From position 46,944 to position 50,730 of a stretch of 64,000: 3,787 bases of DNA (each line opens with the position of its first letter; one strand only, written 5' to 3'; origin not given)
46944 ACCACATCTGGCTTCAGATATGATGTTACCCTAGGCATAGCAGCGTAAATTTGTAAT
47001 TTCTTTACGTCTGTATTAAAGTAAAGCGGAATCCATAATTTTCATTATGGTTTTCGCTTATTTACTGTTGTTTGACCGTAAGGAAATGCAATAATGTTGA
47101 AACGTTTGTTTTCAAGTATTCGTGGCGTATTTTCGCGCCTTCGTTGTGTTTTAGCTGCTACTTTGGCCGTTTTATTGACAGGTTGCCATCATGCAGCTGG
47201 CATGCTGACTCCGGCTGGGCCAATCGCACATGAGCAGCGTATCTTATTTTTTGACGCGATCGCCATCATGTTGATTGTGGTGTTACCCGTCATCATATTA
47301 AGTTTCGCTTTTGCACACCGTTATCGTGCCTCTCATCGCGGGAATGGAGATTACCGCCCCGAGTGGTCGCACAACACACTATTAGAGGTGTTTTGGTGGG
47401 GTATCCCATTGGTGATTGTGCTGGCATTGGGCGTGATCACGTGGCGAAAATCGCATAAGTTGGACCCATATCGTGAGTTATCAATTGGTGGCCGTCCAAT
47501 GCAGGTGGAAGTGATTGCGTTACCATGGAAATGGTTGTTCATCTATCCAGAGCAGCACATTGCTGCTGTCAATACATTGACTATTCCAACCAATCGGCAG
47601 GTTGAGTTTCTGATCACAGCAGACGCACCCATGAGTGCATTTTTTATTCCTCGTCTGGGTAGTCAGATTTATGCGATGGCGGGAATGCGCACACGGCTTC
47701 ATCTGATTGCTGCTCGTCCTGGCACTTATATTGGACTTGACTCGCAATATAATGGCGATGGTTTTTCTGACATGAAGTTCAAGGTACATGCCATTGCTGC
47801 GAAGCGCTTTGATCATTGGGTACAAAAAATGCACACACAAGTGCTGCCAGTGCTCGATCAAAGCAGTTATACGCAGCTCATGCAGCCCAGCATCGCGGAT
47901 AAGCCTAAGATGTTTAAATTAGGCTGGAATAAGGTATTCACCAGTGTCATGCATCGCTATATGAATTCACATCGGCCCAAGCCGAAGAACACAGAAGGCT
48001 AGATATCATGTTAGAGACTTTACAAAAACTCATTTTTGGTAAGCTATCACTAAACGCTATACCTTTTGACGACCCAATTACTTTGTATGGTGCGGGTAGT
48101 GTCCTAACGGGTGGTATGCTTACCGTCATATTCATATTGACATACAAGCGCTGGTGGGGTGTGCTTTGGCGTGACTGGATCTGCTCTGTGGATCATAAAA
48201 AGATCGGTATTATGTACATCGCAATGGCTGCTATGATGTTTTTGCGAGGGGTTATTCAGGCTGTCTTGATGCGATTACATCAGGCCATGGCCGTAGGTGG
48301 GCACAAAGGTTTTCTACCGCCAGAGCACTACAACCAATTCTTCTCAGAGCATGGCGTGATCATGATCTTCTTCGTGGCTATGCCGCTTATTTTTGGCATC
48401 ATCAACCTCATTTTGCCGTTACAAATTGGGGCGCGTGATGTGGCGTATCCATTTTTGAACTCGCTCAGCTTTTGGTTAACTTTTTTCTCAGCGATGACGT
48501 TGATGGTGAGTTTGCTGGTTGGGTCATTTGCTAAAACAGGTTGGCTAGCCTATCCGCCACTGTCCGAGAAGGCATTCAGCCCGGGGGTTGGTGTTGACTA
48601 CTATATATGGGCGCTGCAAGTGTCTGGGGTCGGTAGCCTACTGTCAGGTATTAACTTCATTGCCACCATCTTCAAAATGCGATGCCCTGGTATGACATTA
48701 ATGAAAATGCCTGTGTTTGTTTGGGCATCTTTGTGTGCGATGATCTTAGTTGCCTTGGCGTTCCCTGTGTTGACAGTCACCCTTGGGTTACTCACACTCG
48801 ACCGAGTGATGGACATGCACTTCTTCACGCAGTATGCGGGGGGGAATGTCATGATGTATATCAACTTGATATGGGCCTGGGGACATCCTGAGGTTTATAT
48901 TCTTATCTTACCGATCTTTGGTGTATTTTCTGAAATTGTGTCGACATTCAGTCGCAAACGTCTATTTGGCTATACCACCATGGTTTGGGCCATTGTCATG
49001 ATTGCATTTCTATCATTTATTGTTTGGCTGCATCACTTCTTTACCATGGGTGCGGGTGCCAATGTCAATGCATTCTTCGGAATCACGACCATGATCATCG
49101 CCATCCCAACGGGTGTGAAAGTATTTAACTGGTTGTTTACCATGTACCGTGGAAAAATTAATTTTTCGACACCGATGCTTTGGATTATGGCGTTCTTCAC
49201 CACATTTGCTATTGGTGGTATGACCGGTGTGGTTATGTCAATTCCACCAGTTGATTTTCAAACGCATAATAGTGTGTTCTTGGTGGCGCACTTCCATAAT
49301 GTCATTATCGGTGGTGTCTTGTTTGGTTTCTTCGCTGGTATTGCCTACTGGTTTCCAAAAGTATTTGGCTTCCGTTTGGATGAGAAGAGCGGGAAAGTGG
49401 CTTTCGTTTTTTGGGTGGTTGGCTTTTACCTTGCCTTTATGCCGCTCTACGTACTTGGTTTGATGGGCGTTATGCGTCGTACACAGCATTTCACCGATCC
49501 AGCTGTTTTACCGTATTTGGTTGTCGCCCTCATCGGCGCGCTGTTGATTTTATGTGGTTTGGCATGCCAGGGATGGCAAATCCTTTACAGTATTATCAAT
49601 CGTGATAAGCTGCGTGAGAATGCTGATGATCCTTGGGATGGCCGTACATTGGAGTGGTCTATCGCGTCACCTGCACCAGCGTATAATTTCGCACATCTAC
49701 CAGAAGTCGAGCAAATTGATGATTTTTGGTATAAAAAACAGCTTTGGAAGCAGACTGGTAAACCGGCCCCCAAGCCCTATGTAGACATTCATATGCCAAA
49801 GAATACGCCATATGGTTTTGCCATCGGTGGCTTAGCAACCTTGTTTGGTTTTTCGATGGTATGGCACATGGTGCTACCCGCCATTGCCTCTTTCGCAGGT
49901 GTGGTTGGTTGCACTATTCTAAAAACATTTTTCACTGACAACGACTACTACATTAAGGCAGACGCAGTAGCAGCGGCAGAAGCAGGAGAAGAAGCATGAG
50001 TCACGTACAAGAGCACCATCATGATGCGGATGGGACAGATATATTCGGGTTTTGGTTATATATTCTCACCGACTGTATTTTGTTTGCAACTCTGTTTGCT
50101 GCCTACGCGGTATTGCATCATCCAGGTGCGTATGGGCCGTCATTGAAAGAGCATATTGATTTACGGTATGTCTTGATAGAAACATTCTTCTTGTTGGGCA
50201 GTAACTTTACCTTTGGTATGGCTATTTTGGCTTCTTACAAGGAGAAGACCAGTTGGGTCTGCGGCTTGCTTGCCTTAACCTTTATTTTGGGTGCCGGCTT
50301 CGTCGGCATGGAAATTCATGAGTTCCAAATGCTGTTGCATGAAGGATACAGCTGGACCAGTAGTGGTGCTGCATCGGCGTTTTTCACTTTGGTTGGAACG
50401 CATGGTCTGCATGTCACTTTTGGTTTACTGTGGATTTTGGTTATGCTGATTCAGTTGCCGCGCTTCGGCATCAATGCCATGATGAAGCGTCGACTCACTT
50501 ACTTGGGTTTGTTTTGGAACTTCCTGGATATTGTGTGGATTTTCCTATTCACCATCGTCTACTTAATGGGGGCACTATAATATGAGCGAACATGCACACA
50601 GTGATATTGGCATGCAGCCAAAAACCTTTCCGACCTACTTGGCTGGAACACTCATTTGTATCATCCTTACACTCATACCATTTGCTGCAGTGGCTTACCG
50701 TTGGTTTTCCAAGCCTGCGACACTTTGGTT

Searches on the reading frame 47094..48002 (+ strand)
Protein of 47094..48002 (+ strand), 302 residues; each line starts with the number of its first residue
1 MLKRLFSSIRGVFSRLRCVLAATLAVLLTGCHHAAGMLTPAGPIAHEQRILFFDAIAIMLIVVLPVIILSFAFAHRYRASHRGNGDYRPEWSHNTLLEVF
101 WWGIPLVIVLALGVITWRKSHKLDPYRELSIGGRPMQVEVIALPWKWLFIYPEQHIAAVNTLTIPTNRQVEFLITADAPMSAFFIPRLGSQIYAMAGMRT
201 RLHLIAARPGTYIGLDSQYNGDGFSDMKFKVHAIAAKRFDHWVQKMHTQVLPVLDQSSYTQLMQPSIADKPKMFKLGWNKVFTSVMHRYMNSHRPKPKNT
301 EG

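Call 86: search_protein_families(library=pfam, proteins=[window:47094-48002:+], max_evalue=0.0001)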
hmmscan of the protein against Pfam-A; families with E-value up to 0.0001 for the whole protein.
window:47094-48002:+ (302 aa): 1 family
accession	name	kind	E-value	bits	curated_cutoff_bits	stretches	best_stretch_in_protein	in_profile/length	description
PF00116.26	COX2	-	3.3e-06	27.4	22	1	156-232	42-118/120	Cytochrome C oxidase subunit II, periplasmic domain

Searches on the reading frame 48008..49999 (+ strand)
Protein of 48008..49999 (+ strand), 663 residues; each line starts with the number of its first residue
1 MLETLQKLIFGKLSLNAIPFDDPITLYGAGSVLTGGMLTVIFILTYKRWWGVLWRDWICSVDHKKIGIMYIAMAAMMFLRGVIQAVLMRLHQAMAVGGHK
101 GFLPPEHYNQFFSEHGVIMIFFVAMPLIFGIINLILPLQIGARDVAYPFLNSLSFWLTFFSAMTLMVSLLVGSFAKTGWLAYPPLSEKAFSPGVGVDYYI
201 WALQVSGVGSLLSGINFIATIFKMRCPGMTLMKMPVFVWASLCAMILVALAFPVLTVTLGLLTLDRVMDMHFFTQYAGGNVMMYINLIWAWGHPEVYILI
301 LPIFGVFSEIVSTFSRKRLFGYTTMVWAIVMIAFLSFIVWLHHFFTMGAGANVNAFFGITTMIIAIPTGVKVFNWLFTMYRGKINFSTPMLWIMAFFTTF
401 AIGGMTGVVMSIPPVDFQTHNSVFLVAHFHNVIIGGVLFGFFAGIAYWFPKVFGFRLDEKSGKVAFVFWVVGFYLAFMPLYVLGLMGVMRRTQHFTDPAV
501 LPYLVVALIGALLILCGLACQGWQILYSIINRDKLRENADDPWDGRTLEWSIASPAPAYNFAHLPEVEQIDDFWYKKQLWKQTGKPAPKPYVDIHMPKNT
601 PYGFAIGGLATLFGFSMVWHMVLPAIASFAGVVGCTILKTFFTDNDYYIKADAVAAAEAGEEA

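Call 86: search_protein_families(library=pfam, proteins=[window:48008-49999:+], max_evalue=0.0001)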
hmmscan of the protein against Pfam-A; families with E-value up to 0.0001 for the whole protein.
window:48008-49999:+ (663 aa): 1 family
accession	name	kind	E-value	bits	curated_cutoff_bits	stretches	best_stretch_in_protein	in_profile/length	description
PF00115.25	COX1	-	5.3e-144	480.7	34.8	1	65-513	1-436/436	Cytochrome C and Quinol oxidase polypeptide I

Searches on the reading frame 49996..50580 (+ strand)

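Call 86: search_protein_families(library=pfam, proteins=[window:49996-50580:+], max_evalue=0.0001)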
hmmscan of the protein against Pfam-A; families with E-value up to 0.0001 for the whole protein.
window:49996-50580:+ (194 aa): 1 family
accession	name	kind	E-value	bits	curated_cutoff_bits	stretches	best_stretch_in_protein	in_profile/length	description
PF00510.24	COX3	-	3.1e-10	40.8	23.8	1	17-192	78-257/258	Cytochrome c oxidase subunit III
